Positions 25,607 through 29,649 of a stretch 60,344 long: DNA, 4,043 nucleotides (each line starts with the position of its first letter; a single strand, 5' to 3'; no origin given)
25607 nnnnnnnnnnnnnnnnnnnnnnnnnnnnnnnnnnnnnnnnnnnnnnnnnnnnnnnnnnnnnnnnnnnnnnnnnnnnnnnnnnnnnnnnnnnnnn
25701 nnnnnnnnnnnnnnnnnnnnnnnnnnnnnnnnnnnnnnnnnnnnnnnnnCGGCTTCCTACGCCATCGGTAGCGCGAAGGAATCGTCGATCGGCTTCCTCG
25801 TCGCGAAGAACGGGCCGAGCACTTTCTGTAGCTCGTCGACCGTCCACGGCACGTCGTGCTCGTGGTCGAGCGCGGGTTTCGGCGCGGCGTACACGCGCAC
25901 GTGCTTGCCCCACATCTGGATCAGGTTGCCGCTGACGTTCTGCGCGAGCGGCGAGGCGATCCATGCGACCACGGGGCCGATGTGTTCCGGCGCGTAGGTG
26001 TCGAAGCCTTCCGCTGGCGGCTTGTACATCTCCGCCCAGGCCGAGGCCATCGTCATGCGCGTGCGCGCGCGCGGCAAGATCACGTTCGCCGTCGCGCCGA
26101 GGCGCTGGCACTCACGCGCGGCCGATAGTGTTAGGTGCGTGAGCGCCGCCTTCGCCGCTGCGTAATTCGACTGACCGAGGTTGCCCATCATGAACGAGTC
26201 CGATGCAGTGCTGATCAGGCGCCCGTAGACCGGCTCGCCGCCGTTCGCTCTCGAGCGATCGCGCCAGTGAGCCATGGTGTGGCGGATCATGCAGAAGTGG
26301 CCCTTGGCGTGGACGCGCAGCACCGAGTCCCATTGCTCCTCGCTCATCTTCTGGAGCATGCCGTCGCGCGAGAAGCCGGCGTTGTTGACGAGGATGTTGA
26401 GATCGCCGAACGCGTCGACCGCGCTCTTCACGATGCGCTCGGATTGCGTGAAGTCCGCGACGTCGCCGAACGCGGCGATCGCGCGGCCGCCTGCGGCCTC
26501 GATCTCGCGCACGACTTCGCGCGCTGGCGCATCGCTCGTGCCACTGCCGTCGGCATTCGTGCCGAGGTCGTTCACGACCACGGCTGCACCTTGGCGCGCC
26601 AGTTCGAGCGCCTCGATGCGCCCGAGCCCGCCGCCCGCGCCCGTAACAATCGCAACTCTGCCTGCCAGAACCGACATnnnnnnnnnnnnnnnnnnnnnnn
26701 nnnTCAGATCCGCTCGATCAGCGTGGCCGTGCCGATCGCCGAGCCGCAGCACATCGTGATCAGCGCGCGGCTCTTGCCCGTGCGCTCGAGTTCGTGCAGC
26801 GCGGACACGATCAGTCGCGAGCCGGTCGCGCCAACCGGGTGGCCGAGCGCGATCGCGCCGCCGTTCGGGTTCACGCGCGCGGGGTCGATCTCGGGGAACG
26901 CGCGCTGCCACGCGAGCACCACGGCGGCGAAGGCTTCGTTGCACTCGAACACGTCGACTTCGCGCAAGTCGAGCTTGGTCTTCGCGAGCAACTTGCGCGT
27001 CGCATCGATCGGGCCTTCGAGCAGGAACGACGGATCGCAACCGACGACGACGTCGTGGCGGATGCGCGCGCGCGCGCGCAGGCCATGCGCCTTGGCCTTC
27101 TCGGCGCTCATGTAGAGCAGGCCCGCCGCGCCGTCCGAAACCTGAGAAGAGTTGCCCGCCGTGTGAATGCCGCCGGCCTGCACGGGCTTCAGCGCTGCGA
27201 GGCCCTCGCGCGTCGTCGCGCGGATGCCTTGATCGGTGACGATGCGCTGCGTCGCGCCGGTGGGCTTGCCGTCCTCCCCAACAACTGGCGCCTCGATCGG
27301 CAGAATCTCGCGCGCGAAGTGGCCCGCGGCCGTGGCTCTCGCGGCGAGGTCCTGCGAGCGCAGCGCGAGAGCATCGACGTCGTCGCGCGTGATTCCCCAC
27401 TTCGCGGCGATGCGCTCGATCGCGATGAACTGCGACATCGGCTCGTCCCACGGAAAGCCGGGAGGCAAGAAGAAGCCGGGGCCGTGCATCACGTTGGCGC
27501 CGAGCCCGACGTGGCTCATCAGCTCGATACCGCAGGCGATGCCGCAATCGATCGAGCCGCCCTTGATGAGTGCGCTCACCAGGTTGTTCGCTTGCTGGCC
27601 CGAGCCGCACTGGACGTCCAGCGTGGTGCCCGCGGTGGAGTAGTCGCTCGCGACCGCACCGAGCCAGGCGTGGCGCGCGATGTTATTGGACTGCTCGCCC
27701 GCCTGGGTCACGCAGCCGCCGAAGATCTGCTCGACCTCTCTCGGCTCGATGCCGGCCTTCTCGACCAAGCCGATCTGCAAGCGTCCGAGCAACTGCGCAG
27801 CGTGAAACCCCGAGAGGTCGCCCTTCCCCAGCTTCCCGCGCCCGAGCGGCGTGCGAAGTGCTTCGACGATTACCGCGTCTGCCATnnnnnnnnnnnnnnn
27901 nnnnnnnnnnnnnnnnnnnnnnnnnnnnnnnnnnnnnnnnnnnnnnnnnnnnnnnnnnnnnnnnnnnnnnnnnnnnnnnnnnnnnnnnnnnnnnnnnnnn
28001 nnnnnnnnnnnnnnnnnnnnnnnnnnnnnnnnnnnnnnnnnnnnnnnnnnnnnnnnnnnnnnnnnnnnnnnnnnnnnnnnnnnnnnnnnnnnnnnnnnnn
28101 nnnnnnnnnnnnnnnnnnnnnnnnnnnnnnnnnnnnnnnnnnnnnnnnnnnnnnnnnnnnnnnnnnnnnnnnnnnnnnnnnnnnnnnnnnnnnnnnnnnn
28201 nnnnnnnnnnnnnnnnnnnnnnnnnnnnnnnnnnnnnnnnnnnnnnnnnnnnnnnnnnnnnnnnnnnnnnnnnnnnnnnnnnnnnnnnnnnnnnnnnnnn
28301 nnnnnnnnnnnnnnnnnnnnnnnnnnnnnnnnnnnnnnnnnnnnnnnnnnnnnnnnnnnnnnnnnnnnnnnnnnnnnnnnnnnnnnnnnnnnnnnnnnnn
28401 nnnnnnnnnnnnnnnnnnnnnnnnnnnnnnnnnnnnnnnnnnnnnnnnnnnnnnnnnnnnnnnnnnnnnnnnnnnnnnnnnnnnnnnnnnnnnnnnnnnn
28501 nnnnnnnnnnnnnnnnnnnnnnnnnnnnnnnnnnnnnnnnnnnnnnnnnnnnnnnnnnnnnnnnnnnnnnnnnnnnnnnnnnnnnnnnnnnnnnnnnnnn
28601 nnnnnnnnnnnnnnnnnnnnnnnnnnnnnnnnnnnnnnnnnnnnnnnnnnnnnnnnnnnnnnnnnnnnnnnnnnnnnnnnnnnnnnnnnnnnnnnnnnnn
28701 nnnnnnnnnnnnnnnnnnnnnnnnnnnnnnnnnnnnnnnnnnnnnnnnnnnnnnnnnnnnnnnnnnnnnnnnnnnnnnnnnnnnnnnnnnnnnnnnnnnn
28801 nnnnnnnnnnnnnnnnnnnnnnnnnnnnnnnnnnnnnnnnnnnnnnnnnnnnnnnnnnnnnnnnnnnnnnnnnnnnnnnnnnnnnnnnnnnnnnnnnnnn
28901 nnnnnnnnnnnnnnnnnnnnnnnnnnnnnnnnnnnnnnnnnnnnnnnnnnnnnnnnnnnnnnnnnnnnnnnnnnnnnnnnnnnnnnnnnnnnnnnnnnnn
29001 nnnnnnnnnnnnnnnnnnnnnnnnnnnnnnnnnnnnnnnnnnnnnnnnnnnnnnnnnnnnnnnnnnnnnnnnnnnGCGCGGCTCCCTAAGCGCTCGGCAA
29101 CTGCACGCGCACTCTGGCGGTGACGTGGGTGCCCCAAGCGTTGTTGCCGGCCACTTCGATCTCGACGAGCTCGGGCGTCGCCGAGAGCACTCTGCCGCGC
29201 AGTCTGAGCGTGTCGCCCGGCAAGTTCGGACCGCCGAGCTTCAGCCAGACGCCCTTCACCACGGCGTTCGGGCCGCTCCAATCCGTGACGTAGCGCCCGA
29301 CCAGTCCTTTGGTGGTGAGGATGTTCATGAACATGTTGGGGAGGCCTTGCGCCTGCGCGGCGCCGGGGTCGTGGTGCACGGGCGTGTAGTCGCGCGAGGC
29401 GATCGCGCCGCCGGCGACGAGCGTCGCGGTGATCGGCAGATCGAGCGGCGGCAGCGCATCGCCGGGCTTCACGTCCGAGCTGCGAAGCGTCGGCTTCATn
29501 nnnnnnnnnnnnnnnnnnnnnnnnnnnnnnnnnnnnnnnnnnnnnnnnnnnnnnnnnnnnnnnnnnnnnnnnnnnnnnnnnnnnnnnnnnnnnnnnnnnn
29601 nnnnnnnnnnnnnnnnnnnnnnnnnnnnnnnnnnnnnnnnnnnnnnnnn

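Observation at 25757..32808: igr-like steroid/branched side-chain module with an interleaved dehydrogenase-hydratase gene order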

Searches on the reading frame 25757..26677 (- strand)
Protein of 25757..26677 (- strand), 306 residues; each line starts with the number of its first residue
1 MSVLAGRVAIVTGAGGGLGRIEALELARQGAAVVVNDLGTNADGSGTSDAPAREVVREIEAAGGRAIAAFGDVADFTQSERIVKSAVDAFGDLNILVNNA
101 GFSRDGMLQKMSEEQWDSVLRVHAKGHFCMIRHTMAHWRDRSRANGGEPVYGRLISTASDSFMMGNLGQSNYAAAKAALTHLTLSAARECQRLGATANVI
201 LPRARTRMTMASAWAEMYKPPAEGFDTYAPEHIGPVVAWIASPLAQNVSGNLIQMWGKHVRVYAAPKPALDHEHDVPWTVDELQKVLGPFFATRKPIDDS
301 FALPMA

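Call 13: search_solved_structures(query=window:25757-26677:-, max_evalue=1e-20)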
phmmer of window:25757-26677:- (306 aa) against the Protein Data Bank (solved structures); distinct sequences matched with E-value up to 1e-20: 64 (the best 60 are shown).
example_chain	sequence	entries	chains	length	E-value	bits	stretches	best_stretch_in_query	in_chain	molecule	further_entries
2et6_A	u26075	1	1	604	4.2e-75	256.2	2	7-250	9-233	(3R)-hydroxyacyl-CoA dehydrogenase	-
3qlj_A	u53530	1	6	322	3.2e-71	243.5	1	1-292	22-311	Short chain dehydrogenase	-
7lg9_A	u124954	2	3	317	2.4e-66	227.5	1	4-301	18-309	3-ketoacyl-ACP reductase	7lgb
4kzp_A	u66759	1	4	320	4.6e-63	216.7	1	4-297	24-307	Oxidoreductase, short chain dehydrogenase/reductase family protein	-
7ulh_A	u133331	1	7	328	1.3e-60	208.6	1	3-294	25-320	Short chain dehydrogenase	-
1zbq_A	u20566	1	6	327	7.2e-46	160.3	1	5-251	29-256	17-beta-hydroxysteroid dehydrogenase 4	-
1gz6_A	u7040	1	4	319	2.1e-45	158.8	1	5-251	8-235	ESTRADIOL 17 BETA-DEHYDROGENASE 4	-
3oml_A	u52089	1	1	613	3.9e-42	148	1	6-254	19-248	Peroxisomal Multifunctional Enzyme Type 2, CG3415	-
7sub_A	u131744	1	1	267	2.4e-38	135.6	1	2-254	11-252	3-oxoacyl-reductase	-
2uvd_A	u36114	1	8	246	9.9e-37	130.3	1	4-256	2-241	3-OXOACYL-(ACYL-CARRIER-PROTEIN) REDUCTASE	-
6t6n_A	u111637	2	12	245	3.8e-35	125.1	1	3-258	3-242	3-oxoacyl-[acyl-carrier protein] reductase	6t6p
7tzp_A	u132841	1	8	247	4.7e-35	124.8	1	4-258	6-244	3-oxoacyl-ACP reductase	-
2hq1_A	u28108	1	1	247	2e-33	119.5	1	4-257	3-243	Glucose/ribitol dehydrogenase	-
3osu_A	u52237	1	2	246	4.7e-31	111.7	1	7-255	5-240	3-oxoacyl-[acyl-carrier-protein] reductase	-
3sj7_A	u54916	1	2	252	5.4e-31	111.4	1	7-255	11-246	3-oxoacyl-(Acyl-carrier-protein) reductase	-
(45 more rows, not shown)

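Call 35: search_protein_families(library=ncbifam, proteins=[window:25757-26677:-], max_evalue=0.00001)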
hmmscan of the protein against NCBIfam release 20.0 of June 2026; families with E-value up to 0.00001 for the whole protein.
window:25757-26677:- (306 aa): 186 families (the best 25 are shown)
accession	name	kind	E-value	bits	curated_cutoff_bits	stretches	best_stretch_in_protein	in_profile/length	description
NF005861.0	PRK07791.1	subfamily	3.8e-101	338.4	373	1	1-294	1-291/300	SDR family oxidoreductase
NF005862.0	PRK07792.1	equivalog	3.2e-100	335.3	414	1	4-297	11-294/307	3-oxoacyl-ACP reductase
NF004198.0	PRK05653.1-3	equivalog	7.6e-46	156.6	296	1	2-257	3-244/248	3-oxoacyl-ACP reductase FabG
TIGR01830.1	3oxo_ACP_reduc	equivalog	3.3e-39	135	297.75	1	9-257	1-236/239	3-oxoacyl-[acyl-carrier-protein] reductase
TIGR03971.1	SDR_subfam_1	subfamily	2.5e-38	132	300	1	4-250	1-259/271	mycofactocin-coupled SDR family oxidoreductase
NF005559.1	PRK07231.1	subfamily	3.1e-36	125.2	215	1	4-256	2-244/249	glucose 1-dehydrogenase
NF009466.0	PRK12826.1-2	subfamily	4.7e-35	121.2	222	1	7-257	4-242/248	3-oxoacyl-ACP reductase FabG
TIGR01829.1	AcAcCoA_reduct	subfamily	1e-34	120.3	302.1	1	7-257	1-238/242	acetoacetyl-CoA reductase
NF004197.0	PRK05653.1-1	equivalog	1.6e-34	119.7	332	1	3-256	4-243/249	3-oxoacyl-ACP reductase FabG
NF009464.0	PRK12824.1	subfamily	2.1e-33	116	269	1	7-258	3-241/245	3-oxoacyl-ACP reductase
NF004200.0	PRK05653.1-5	equivalog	1.8e-32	112.8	273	1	8-257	4-239/242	3-oxoacyl-ACP reductase FabG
NF009093.0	PRK12429.1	subfamily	2e-32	112.5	258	1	4-202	3-184/259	3-hydroxybutyrate dehydrogenase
NF006110.0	PRK08261.1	equivalog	2.7e-32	112.3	410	1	4-259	212-450/454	3-oxoacyl-ACP reductase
NF009546.0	PRK12935.1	equivalog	6.4e-32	111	418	1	1-203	1-187/247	acetoacetyl-CoA reductase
NF052558.1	MBtsdlDhBudC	equivalog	6.3e-31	107.8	270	1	5-257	2-239/250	meso-2,3-butanediol dehydrogenase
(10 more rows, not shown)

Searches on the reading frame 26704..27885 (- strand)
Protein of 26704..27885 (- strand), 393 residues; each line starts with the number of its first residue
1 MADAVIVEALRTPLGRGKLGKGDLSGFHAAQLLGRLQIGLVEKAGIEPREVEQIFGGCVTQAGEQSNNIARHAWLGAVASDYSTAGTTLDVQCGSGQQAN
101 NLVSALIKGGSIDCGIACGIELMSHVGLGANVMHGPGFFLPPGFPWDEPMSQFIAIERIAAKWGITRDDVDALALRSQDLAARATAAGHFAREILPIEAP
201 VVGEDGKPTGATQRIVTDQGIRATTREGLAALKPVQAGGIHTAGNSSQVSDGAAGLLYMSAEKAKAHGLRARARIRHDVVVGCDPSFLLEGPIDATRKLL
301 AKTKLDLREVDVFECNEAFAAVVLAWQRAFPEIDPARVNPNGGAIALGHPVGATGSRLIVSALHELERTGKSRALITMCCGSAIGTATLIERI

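Call 12: search_solved_structures(query=window:26704-27885:-, max_evalue=1e-30)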
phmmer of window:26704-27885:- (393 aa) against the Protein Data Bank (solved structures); distinct sequences matched with E-value up to 1e-30: 83 (the best 60 are shown).
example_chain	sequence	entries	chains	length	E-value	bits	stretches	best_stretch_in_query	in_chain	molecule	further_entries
4ubv_A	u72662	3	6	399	2.3e-126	425.4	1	4-393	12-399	Acetyl-CoA acetyltransferase FadA5 | Steroid 3-ketoacyl-CoA thiolase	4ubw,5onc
4ubt_A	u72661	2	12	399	5.6e-125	420.8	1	4-393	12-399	Acetyl-CoA acetyltransferase FadA5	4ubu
4b3h_C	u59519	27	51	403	8.1e-63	216.2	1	239-393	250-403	FATTY ACID BETA-OXIDATION COMPLEX BETA-CHAIN FADA | Putative acyltransferase Rv0859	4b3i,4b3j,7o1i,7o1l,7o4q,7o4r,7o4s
1ulq_A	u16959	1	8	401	5.2e-62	213.6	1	1-391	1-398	putative acetyl-CoA acetyltransferase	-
7o1g_D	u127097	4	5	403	1.7e-61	211.8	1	239-393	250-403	Putative acyltransferase Rv0859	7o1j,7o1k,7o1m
8gqh_A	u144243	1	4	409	1.4e-60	208.8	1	4-393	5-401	Thiolase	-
1wdk_C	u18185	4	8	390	1.8e-59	205.2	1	3-393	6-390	3-ketoacyl-CoA thiolase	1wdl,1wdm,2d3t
8jg3_A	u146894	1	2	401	2e-59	205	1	1-393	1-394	Acetyl-CoA C-acetyltransferase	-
3goa_A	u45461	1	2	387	4e-59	204.1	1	2-393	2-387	3-ketoacyl-CoA thiolase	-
2c7y_A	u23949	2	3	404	6.5e-59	203.4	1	3-392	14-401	3-KETOACYL-COA THIOLASE 2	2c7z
6pca_A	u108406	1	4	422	7.1e-59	203.2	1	1-393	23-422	Beta-ketoadipyl-CoA thiolase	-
2iik_A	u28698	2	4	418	9e-59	202.9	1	2-391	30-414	3-ketoacyl-CoA thiolase, peroxisomal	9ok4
2wu9_A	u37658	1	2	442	9e-59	202.9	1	3-392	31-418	3-KETOACYL-COA THIOLASE 2, PEROXISOMAL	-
3svk_A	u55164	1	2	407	2.1e-58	201.7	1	3-393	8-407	Acetyl-CoA acetyltransferase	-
2wua_A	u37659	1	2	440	1.7e-57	198.7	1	3-392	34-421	ACETOACETYL COA THIOLASE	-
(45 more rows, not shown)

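Call 35: search_protein_families(library=ncbifam, proteins=[window:26704-27885:-], max_evalue=0.00001)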
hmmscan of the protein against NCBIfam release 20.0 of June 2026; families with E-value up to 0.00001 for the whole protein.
window:26704-27885:- (393 aa): 36 families (the best 25 are shown)
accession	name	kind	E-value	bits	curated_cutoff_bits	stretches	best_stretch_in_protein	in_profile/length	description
NF005889.0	PRK07850.1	equivalog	1.2e-161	538.2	515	1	1-393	1-387/387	steroid 3-ketoacyl-CoA thiolase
TIGR01930.1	AcCoA-C-Actrans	subfamily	6.8e-102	341.3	240.55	1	6-391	1-385/385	acetyl-CoA C-acyltransferase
NF005865.0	PRK07801.1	equivalog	1.2e-99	334.2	591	1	1-393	1-382/382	acetyl-CoA C-acetyltransferase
NF005077.0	PRK06504.1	subfamily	7.6e-92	308.4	590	1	1-393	1-390/390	acetyl-CoA C-acetyltransferase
NF006090.0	PRK08242.1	equivalog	1.3e-91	307.7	514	1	1-393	1-402/402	acetyl-CoA C-acetyltransferase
NF004682.0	PRK06025.1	subfamily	7.3e-81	272.4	568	2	239-393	264-417/417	acetyl-CoA C-acetyltransferase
NF006510.0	PRK08947.1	equivalog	9.6e-79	265.1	519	1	1-393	1-387/387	acetyl-CoA C-acyltransferase FadA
TIGR02430.1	pcaF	equivalog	1.1e-76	258.5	597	2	156-393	166-400/400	3-oxoadipyl-CoA thiolase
NF006551.0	PRK09050.1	subfamily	3.7e-76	256.8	605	2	157-393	168-401/401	3-oxoadipyl-CoA thiolase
NF006552.0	PRK09051.1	subfamily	1e-73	248.9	565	2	154-393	161-395/395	beta-ketothiolase BktB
NF006553.0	PRK09052.1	equivalog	2.1e-73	247.7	567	1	2-393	6-399/399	acetyl-CoA C-acyltransferase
NF005805.0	PRK07661.1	equivalog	1.2e-71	241.8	633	1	1-392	1-390/391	acetyl-CoA C-acetyltransferase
TIGR02445.1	fadA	equivalog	3.6e-71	240.2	591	1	3-392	1-384/385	acetyl-CoA C-acyltransferase FadA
NF004853.0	PRK06205.1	subfamily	5.4e-71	239.7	551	2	156-392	165-402/404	acetyl-CoA C-acetyltransferase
NF005033.0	PRK06445.1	equivalog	3.7e-70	237.1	511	1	2-393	3-395/395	acetyl-CoA C-acetyltransferase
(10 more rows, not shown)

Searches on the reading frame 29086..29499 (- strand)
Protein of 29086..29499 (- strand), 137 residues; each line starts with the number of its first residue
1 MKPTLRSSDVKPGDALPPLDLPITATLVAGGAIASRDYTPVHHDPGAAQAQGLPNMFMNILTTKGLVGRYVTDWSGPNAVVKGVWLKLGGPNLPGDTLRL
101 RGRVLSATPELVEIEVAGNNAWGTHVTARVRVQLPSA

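Call 9: search_solved_structures(query=window:29086-29499:-, max_evalue=0.1)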
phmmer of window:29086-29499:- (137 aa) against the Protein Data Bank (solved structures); distinct sequences matched with E-value up to 0.1: 12.
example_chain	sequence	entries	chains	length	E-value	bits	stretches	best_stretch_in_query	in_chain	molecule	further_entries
4wnb_B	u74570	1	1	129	1.7e-28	102.6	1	13-134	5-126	Hydratase ChsH1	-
4w78_B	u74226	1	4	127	2.1e-28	102.3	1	13-133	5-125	Hydratase ChsH2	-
5zy8_B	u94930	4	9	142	2.4e-09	40.6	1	7-118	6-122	3-hydroxyacyl-ACP dehydratase | (3R)-hydroxyacyl-ACP dehydratase subunit HadB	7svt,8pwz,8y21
4rlj_B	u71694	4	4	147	2.5e-09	40.5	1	7-118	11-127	(3R)-hydroxyacyl-ACP dehydratase subunit HadB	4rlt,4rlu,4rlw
4rv2_B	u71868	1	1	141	6.2e-08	36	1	7-117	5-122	MaoC family protein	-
4v12_A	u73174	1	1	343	2.9e-06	30.6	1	4-111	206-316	MAOC LIKE DOMAIN PROTEIN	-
5i7n_A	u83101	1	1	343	4.1e-06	30.1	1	7-109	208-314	MaoC-like dehydratase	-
3khp_A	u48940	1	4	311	0.015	18.5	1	35-100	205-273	MaoC family protein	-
3oml_A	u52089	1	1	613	0.016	18.5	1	35-100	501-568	Peroxisomal Multifunctional Enzyme Type 2, CG3415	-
1pn2_A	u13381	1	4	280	0.053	16.8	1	19-101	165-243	Peroxisomal hydratase-dehydrogenase-epimerase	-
2cdh_S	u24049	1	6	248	0.055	16.7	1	18-99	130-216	DEHYDRATASE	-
1s9c_A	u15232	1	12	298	0.06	16.6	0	14-99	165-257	Peroxisomal multifunctional enzyme type 2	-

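Call 35: search_protein_families(library=ncbifam, proteins=[window:29086-29499:-], max_evalue=0.00001)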
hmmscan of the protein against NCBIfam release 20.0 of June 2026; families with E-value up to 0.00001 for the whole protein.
window:29086-29499:- (137 aa): 2 families
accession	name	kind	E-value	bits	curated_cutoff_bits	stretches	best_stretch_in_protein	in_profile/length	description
NF010246.0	PRK13693.1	equivalog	5.4e-08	32.9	203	1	8-84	7-83/142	(3R)-hydroxyacyl-ACP dehydratase subunit HadB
NF040620.1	fused_HadA_HadB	exception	1.6e-07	31.1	350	1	4-82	193-271/329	fused (3R)-hydroxyacyl-ACP dehydratase subunits HadA/HadB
